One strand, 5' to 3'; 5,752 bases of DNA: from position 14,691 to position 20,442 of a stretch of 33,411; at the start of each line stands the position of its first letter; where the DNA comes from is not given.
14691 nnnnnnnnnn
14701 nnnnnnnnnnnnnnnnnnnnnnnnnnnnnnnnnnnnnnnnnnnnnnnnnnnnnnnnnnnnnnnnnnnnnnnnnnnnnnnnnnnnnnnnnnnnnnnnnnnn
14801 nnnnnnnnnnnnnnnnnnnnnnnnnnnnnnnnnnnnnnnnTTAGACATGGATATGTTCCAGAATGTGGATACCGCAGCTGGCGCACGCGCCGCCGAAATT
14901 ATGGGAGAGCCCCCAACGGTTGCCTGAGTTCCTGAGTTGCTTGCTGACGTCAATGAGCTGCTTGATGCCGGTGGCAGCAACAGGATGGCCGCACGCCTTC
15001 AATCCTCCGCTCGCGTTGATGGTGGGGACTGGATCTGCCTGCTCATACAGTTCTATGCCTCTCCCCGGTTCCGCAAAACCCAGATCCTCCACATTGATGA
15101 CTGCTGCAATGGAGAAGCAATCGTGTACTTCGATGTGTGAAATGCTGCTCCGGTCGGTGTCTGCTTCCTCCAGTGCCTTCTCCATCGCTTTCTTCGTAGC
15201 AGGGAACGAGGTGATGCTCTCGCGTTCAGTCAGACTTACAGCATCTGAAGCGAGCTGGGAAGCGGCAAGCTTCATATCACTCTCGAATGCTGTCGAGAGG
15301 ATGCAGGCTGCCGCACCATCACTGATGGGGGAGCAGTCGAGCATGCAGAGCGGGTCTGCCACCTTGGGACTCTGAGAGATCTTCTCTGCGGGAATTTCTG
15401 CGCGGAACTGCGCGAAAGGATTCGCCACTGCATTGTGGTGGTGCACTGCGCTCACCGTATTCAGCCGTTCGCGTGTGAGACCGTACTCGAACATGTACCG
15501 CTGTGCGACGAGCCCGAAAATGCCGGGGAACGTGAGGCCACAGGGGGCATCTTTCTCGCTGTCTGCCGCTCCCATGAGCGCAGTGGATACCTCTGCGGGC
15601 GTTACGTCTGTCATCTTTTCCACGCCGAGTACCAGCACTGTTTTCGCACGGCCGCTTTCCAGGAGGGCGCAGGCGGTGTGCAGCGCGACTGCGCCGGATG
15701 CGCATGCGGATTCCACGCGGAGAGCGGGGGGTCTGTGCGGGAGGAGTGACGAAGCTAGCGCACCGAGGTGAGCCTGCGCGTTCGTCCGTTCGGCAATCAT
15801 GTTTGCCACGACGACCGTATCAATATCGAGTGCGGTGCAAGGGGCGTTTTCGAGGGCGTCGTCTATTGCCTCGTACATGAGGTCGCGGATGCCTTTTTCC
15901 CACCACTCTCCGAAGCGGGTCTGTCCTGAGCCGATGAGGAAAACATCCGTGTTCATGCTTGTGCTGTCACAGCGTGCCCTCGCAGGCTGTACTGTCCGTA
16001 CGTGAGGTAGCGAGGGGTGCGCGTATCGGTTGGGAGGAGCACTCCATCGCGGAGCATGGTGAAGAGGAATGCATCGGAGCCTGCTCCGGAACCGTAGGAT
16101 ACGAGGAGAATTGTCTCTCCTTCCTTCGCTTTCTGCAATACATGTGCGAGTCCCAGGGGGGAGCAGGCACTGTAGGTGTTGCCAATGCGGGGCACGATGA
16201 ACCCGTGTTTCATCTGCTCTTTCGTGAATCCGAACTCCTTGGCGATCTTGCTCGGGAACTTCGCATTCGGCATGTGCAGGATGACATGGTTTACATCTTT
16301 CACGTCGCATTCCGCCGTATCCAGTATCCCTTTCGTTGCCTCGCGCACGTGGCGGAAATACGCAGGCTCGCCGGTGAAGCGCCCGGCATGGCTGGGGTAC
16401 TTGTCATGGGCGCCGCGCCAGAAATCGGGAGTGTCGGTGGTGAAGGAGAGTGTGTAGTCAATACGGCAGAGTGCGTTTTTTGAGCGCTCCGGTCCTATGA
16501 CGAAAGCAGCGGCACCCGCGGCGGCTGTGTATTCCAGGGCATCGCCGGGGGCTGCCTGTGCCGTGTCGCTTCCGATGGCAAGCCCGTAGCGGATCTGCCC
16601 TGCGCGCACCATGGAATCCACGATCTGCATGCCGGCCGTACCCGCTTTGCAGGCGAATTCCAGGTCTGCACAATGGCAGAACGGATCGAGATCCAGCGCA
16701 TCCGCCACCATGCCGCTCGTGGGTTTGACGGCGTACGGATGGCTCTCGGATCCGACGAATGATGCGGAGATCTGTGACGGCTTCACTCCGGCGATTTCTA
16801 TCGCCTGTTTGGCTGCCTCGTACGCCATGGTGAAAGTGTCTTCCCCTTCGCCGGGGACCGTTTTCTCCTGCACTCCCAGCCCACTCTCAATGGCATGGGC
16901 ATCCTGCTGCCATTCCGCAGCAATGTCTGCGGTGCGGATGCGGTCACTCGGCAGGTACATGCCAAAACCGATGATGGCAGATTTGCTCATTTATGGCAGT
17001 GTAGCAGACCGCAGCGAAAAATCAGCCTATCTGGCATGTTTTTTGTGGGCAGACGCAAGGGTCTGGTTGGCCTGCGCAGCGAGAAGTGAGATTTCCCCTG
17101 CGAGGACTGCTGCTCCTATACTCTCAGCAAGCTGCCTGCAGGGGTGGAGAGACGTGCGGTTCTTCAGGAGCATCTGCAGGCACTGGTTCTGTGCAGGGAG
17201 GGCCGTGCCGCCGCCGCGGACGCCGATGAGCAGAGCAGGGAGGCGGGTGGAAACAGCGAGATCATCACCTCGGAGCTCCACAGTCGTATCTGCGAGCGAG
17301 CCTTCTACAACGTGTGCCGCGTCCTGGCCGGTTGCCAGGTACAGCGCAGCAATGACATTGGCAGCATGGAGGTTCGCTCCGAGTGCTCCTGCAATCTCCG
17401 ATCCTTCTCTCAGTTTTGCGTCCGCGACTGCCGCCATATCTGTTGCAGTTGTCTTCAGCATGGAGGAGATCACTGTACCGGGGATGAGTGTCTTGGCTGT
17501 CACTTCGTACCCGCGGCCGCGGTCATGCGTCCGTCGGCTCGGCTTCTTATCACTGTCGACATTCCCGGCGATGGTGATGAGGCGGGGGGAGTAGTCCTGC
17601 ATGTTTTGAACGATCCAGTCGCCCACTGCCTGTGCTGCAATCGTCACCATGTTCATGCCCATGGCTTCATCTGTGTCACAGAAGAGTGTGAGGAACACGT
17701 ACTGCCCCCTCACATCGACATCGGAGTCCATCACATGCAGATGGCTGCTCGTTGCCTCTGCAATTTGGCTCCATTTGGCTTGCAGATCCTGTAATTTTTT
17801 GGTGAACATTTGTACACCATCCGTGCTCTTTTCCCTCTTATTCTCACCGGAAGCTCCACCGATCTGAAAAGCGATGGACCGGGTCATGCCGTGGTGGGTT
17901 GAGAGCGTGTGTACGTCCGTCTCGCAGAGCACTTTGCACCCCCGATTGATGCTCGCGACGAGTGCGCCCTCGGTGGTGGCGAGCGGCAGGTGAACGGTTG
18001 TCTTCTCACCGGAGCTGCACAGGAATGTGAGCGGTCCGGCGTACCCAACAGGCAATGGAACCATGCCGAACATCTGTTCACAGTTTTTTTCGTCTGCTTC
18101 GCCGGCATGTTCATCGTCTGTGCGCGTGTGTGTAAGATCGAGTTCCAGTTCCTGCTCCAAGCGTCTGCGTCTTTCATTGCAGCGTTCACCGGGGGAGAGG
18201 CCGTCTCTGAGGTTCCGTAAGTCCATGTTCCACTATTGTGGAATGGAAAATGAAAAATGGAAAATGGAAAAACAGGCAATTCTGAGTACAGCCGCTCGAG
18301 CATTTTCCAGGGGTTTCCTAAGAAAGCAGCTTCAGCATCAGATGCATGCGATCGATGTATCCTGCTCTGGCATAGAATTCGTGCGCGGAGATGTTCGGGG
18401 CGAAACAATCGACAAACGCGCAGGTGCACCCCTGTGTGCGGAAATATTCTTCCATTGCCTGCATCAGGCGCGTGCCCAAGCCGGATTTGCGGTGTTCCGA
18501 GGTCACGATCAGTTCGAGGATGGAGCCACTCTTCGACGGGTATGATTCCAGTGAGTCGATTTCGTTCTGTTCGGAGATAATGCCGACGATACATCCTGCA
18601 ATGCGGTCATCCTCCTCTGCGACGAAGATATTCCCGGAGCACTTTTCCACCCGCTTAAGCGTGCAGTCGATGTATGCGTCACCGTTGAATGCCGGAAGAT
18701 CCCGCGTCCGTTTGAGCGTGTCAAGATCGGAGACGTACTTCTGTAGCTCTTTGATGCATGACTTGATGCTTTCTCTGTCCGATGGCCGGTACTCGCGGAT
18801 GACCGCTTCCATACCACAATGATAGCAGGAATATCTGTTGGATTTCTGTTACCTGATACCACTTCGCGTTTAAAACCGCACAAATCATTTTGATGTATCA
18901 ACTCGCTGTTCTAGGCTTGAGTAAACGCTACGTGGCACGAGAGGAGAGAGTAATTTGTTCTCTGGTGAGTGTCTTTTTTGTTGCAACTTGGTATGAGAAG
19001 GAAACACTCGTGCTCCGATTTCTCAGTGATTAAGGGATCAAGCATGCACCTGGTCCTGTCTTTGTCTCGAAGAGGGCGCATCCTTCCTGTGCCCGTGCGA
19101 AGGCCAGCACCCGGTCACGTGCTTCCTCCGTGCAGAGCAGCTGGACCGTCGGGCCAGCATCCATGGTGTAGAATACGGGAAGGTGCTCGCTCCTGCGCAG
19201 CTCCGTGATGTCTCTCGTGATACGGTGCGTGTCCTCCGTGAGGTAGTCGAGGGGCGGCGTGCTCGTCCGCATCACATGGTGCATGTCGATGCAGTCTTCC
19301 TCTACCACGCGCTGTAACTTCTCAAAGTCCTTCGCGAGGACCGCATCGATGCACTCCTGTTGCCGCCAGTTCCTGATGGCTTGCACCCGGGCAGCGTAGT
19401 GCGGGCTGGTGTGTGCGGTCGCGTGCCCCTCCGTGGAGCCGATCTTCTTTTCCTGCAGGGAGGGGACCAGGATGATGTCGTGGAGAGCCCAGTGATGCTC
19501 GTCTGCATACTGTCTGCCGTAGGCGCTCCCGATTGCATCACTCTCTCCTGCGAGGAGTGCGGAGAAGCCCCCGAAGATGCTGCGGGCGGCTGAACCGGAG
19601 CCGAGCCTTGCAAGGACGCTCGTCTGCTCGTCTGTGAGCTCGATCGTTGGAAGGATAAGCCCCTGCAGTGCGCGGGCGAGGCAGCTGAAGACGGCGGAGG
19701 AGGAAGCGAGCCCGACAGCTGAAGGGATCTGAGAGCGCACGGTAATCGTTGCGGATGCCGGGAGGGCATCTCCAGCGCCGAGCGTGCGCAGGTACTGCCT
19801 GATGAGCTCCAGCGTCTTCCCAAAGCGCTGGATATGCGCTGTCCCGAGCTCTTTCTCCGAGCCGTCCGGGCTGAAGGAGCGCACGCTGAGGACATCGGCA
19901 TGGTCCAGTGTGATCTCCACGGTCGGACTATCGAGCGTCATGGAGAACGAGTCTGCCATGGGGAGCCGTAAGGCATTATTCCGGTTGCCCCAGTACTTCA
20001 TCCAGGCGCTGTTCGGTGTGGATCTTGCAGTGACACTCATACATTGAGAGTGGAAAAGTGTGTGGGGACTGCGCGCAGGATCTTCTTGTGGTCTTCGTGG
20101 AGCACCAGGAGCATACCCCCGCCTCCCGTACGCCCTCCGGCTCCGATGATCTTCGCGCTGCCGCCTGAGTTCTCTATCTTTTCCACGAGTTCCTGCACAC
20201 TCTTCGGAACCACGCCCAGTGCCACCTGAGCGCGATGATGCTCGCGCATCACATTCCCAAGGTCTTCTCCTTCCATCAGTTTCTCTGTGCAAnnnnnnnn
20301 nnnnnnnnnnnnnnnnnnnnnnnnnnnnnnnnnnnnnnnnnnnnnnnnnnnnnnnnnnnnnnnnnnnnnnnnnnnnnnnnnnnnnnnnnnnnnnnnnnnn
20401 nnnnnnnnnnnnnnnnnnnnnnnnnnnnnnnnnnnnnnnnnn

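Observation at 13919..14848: DUF35-like OB fold fused to a guanylate-kinase-like kinase, translationally coupled to thiolase/HMG-CoA synthase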

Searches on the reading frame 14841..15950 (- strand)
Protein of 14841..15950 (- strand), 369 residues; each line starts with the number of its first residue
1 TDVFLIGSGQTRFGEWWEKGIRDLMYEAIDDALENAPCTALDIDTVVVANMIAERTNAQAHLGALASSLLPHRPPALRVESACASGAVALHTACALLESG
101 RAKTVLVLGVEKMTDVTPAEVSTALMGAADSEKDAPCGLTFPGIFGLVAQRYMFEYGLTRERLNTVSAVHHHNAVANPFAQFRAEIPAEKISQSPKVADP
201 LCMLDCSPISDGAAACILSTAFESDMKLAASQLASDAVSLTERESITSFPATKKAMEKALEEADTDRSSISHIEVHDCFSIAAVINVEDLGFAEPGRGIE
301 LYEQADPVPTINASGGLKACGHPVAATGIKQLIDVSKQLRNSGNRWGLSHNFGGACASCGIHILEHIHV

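Call 5: search_protein_families(library=pfam, proteins=[window:14841-15950:-], max_evalue=0.1)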
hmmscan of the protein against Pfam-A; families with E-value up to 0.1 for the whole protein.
window:14841-15950:- (369 aa): 7 families
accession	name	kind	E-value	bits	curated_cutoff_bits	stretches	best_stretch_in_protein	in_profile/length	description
PF00108.29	Thiolase_N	-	1.4e-27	97.2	26.4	1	4-219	2-257/260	Thiolase, N-terminal domain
PF22691.2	Thiolase_C_1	-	7.5e-23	81.3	28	1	235-365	4-143/144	Thiolase C-terminal domain-like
PF02803.24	Thiolase_C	-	5.8e-11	42.5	27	1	253-352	25-110/123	Thiolase, C-terminal domain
PF08545.16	ACP_syn_III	-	1.2e-10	41.5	24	1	80-119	4-43/80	3-Oxoacyl-[acyl-carrier-protein (ACP)] synthase III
PF00109.32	ketoacyl-synt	-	2.3e-09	37.7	20.8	1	58-120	149-211/252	Beta-ketoacyl synthase, N-terminal domain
PF02801.28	Ketoacyl-synt_C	-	0.00029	21.3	20.8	0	249-277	24-52/119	Beta-ketoacyl synthase, C-terminal domain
PF07451.17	SpoVAD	-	0.0012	18.2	22.1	1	15-107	45-130/329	Stage V sporulation protein AD (SpoVAD)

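Call 15: search_protein_families(library=ncbifam, proteins=[window:14841-15950:-], max_evalue=0.001)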
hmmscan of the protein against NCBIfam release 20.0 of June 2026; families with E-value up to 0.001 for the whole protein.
window:14841-15950:- (369 aa): 61 families (the best 25 are shown)
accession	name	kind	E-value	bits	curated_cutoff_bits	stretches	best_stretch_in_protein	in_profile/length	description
NF004720.0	PRK06064.1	subfamily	1.5e-110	369.6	420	1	2-366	3-387/389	thiolase domain-containing protein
NF053570.1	AcCoTHIOL_METTL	equivalog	7.1e-102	341.1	600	1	2-365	3-382/385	acetyl-CoA acetyltransferase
NF005704.0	PRK07516.1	subfamily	4.5e-80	269.5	412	1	2-366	3-387/389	thiolase domain-containing protein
NF004810.0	PRK06157.1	equivalog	8.5e-69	232.6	403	1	2-359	8-388/400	acetyl-CoA acetyltransferase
NF009228.0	PRK12578.1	subfamily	1.5e-65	221.4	485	1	3-353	5-374/387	thiolase domain-containing protein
NF004936.0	PRK06289.1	equivalog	2.1e-61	207.9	375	1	2-342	4-372/405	acetyl-CoA acetyltransferase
NF004982.0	PRK06365.1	equivalog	1.3e-50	172.8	695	2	2-220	17-236/430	thiolase domain-containing protein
NF006102.0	PRK08256.1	subfamily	2.2e-48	165.3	436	1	2-353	4-380/394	lipid-transfer protein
NF004715.0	PRK06059.1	equivalog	7.4e-40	137.1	424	1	2-343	5-370/399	lipid-transfer protein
NF053628.1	BnzsclthlBbsBGT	equivalog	7.8e-36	123.7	750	1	2-345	6-353/389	benzoylsuccinyl-CoA thiolase subunit BbsB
TIGR01930.1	AcCoA-C-Actrans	subfamily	1.8e-31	109.4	240.55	2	206-349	240-370/385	acetyl-CoA C-acyltransferase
NF004721.0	PRK06065.1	equivalog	1.3e-30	106.6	455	1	2-344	11-363/393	thiolase domain-containing protein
NF006180.0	PRK08313.1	subfamily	1.7e-30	106.2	514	1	4-355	7-373/389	thiolase domain-containing protein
NF004811.0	PRK06158.1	subfamily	3.8e-30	105.1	421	1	5-344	12-352/384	acetyl-CoA acetyltransferase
NF006010.0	PRK08142.1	subfamily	1.8e-28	99.4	462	1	18-341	22-351/388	thiolase domain-containing protein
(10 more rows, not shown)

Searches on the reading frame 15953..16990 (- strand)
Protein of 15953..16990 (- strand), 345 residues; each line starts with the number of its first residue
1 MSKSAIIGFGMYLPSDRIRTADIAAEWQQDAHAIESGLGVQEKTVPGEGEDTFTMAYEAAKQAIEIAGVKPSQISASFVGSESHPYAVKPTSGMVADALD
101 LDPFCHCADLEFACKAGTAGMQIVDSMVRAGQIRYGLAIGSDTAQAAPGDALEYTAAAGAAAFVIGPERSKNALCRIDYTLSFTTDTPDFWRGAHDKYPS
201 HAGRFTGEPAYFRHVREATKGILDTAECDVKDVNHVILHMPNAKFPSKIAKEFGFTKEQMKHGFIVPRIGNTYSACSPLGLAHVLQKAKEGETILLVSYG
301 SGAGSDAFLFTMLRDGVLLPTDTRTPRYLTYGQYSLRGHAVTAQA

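Call 5: search_protein_families(library=pfam, proteins=[window:15953-16990:-], max_evalue=0.1)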
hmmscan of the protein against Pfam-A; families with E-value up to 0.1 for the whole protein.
window:15953-16990:- (345 aa): 5 families
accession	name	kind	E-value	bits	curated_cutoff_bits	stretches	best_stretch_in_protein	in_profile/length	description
PF08541.16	ACP_syn_III_C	-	4e-13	49.8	26.6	1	223-310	1-88/90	3-Oxoacyl-[acyl-carrier-protein (ACP)] synthase III C terminal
PF08545.16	ACP_syn_III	-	4.9e-06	26.8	24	1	109-172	2-68/80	3-Oxoacyl-[acyl-carrier-protein (ACP)] synthase III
PF00108.29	Thiolase_N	-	0.00068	19.5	26.4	1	55-143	26-114/260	Thiolase, N-terminal domain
PF01154.23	HMG_CoA_synt_N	-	0.0058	17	25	1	5-168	6-172/174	Hydroxymethylglutaryl-coenzyme A synthase N terminal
PF08540.16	HMG_CoA_synt_C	-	0.012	15.7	25.1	1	248-312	134-201/280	Hydroxymethylglutaryl-coenzyme A synthase C terminal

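Call 15: search_protein_families(library=ncbifam, proteins=[window:15953-16990:-], max_evalue=0.001)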
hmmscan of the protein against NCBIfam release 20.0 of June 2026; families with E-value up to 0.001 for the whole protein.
window:15953-16990:- (345 aa): 16 families
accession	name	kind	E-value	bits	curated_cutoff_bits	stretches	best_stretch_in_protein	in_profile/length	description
NF003274.0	PRK04262.1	equivalog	1.1e-131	439.1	244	1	3-312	2-308/347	hydroxymethylglutaryl-CoA synthase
TIGR00748.1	HMG_CoA_syn_Arc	equivalog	2e-119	398.9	353.35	1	5-311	3-306/345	hydroxymethylglutaryl-CoA synthase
TIGR01835.1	HMG-CoA-S_prok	equivalog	5.4e-38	130.8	360.35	1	9-308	6-313/382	hydroxymethylglutaryl-CoA synthase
NF006829.0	PRK09352.1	subfamily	2.5e-30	105.6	249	1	2-304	3-313/322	beta-ketoacyl-ACP synthase 3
TIGR00747.1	fabH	subfamily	1.1e-28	100.2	292.1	1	3-304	2-314/322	beta-ketoacyl-ACP synthase III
NF004623.0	PRK05963.1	equivalog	1.6e-20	73.7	437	2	2-132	4-133/328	beta-ketoacyl-ACP synthase III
NF041302.1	HMG_CoAsyn_Halo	equivalog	1.3e-19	70.5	800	1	23-250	24-252/443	hydroxymethylglutaryl-CoA synthase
NF006720.0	PRK09258.1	equivalog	4e-19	69.1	285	1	31-303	40-329/338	3-oxoacyl-ACP synthase III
NF005308.0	PRK06840.1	equivalog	3.1e-16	59.4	315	1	5-174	6-181/339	3-oxoacyl-ACP synthase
NF005541.0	PRK07204.1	equivalog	9.3e-16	58.1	402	1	3-165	4-169/329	beta-ketoacyl-ACP synthase III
NF005703.0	PRK07515.1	equivalog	1.2e-11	44.2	304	2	215-303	274-363/373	beta-ketoacyl-ACP synthase III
TIGR01833.1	HMG-CoA-S_euk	equivalog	3.6e-09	36.2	286.2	1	5-245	6-258/457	hydroxymethylglutaryl-CoA synthase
NF004720.0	PRK06064.1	subfamily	6.9e-07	28.4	420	1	54-161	24-133/389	thiolase domain-containing protein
NF005704.0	PRK07516.1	subfamily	1.1e-05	24.6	412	1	50-152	20-123/389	thiolase domain-containing protein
NF005293.2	PRK06816.1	subfamily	7.7e-05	21.9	450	0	56-146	66-154/378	StlD/DarB family beta-ketosynthase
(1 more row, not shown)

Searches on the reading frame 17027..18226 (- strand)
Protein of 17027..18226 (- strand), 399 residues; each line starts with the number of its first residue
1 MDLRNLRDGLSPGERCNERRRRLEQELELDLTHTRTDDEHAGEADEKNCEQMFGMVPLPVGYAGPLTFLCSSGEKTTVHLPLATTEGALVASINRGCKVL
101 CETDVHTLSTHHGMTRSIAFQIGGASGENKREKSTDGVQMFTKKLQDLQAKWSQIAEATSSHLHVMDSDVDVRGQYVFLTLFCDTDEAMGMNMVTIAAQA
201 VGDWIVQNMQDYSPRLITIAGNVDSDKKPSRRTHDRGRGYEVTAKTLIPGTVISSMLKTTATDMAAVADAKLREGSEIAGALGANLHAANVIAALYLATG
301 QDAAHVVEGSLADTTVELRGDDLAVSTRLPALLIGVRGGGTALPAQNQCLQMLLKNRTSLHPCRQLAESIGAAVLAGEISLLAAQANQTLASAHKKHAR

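Call 5: search_protein_families(library=pfam, proteins=[window:17027-18226:-], max_evalue=0.1)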
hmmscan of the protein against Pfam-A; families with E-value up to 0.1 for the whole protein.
window:17027-18226:- (399 aa): 2 families
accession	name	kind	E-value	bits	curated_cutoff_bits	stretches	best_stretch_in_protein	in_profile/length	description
PF00368.23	HMG-CoA_red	-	6.2e-88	295.7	27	1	16-399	2-368/368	Hydroxymethylglutaryl-coenzyme A reductase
PF23271.1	HEAT_GCN1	-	0.011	15.9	27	1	272-350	22-100/190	Stalled ribosome sensor GCN1-like, HEAT repeats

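Call 15: search_protein_families(library=ncbifam, proteins=[window:17027-18226:-], max_evalue=0.001)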
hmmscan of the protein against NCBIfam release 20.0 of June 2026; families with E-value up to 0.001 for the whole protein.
window:17027-18226:- (399 aa): 3 families
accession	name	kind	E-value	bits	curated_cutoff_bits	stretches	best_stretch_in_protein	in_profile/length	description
TIGR00533.1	HMG_CoA_R_NADP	equivalog_domain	3.2e-80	270.1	441.8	1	17-399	31-402/402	hydroxymethylglutaryl-CoA reductase (NADPH)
TIGR00920.1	2A060605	subfamily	9.6e-67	225.9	778.35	1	48-399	524-869/887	hydroxymethylglutaryl-CoA reductase (NADPH)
TIGR00532.1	HMG_CoA_R_NAD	equivalog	1.1e-05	24.9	259.95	1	45-209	61-220/395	hydroxymethylglutaryl-CoA reductase, degradative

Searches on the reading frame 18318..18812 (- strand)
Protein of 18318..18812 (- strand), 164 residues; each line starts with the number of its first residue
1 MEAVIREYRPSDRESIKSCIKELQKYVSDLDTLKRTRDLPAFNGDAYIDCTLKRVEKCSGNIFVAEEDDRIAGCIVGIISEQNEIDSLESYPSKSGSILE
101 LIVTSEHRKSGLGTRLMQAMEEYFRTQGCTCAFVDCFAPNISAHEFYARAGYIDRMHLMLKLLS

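Call 5: search_protein_families(library=pfam, proteins=[window:18318-18812:-], max_evalue=0.1)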
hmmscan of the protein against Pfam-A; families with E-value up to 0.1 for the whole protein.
window:18318-18812:- (164 aa): 10 families
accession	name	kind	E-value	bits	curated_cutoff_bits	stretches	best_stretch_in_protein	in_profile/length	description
PF00583.31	Acetyltransf_1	-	3.6e-19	69.6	20.7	1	49-152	22-116/116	Acetyltransferase (GNAT) family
PF13508.13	Acetyltransf_7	-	9.4e-14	52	27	1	60-153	3-83/84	Acetyltransferase (GNAT) domain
PF13673.13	Acetyltransf_10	-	3.5e-10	40.4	23.6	1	54-154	25-109/128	Acetyltransferase (GNAT) domain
PF08445.16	FR47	-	1e-06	29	22.1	1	93-155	19-80/86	FR47-like protein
PF13527.13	Acetyltransf_9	-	1.4e-05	25.5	25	1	59-152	40-124/127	Acetyltransferase (GNAT) domain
PF13420.13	Acetyltransf_4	-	0.0016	19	24.3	1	52-152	41-134/155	Acetyltransferase (GNAT) domain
PF15585.11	Imm7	-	0.029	15.1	25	1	10-51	17-58/130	Immunity protein 7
PF11380.13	Stealth_CR2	-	0.042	14.5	39.4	1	25-71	45-89/108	Stealth protein CR2, conserved region 2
PF14542.12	Acetyltransf_CG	-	0.057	14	30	1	98-133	27-66/80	GCN5-related N-acetyl-transferase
PF13302.13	Acetyltransf_3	-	0.093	13.9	25.4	0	5-152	4-137/138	Acetyltransferase (GNAT) domain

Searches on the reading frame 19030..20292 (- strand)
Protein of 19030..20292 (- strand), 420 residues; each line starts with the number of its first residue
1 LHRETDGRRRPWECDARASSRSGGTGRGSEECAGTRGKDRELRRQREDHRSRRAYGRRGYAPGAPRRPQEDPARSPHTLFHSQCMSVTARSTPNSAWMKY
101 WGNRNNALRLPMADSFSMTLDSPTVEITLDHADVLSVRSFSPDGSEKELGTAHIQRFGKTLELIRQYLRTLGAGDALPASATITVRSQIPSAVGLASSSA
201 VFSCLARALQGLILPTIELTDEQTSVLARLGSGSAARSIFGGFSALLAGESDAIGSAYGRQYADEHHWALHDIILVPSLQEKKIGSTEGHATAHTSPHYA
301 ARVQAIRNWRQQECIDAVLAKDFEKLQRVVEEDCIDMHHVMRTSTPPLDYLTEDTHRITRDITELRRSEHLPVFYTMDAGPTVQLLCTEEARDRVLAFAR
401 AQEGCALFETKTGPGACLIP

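Call 5: search_protein_families(library=pfam, proteins=[window:19030-20292:-], max_evalue=0.1)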
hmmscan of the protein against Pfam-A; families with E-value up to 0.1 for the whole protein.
window:19030-20292:- (420 aa): 3 families
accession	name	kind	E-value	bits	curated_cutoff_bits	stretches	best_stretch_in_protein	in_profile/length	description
PF22700.2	MVD-like_N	-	3.7e-32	111.6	27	1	92-252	2-152/157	Diphosphomevalonate decarboxylase-like N-terminal domain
PF18376.6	MDD_C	-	4.1e-20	72.8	23.2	1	273-398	2-129/186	Mevalonate 5-diphosphate decarboxylase C-terminal domain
PF00288.32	GHMP_kinases_N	-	1.8e-06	28.5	22.3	1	167-232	10-67/87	GHMP kinases N terminal domain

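Call 15: search_protein_families(library=ncbifam, proteins=[window:19030-20040:-], max_evalue=0.001)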
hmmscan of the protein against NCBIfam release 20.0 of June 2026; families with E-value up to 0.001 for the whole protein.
window:19030-20040:- (336 aa): 6 families
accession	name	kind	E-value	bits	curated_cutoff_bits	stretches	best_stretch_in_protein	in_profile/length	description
TIGR01240.1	mevDPdecarb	equivalog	8e-53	179.4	171.35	1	4-313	2-298/305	diphosphomevalonate decarboxylase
NF040704.1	IPP_alt_MvaD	equivalog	4.7e-30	104.8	475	1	3-312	2-294/323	phosphomevalonate decarboxylase MvaD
NF040847.1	mev_decarb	equivalog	7.3e-09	35.2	560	1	5-306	38-322/350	bisphosphomevalonate decarboxylase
TIGR00549.1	mevalon_kin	equivalog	1.1e-05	25.1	163.05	1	39-140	18-122/276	mevalonate kinase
TIGR01920.1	Shik_kin_archae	equivalog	0.00014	21.4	126.85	1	77-126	50-99/266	shikimate kinase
NF040848.1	mev_kinase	equivalog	0.00039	19.5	440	1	112-311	110-297/323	mevalonate-3-kinase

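Call 59: search_solved_structures(query=window:19030-20040:-, max_evalue=0.001)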
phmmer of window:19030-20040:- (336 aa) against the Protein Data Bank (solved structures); distinct sequences matched with E-value up to 0.001: 18.
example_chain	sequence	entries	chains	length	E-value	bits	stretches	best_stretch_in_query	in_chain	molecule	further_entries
6n0x_A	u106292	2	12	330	1.9e-47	165.4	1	3-315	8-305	Diphosphomevalonate decarboxylase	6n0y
6n0z_A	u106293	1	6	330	3e-45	158.2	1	3-315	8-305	Diphosphomevalonate decarboxylase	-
2hk2_A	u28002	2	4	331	1.4e-36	129.6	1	4-312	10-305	Diphosphomevalonate decarboxylase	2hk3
3f0n_A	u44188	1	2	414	3.8e-35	125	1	3-311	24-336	MEVALONATE PYROPHOSPHATE DECARBOXYLASE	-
3qt5_A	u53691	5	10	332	7.7e-34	120.7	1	4-312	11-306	Mevalonate diphosphate decarboxylase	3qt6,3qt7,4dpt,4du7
3d4j_A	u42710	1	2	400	1e-33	120.3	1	3-305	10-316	Diphosphomevalonate decarboxylase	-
3qt8_A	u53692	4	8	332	2e-33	119.3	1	4-312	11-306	Mevalonate diphosphate decarboxylase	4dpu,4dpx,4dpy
4dpw_A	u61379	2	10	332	1e-32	117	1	4-312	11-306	Mevalonate diphosphate decarboxylase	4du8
6n10_A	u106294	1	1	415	2.3e-31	112.5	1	2-303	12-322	Diphosphomevalonate decarboxylase MVD1, peroxisomal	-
4z7c_A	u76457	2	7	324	1.7e-29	106.4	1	2-332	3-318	Diphosphomevalonate decarboxylase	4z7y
5gmd_A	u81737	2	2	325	1.7e-29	106.4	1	2-332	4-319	Diphosphomevalonate decarboxylase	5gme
6xr5_A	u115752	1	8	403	2.3e-29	105.9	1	3-312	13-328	Diphosphomevalonate decarboxylase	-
5v2l_A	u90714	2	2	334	7.7e-29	104.2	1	3-314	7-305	Mevalonate diphosphate decarboxylase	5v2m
6e2s_A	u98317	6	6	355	9.7e-29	103.9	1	3-314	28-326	Mevalonate diphosphate decarboxylase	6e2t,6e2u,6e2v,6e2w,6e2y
2hke_A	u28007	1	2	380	1.7e-27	99.8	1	3-308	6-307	Diphosphomevalonate decarboxylase, putative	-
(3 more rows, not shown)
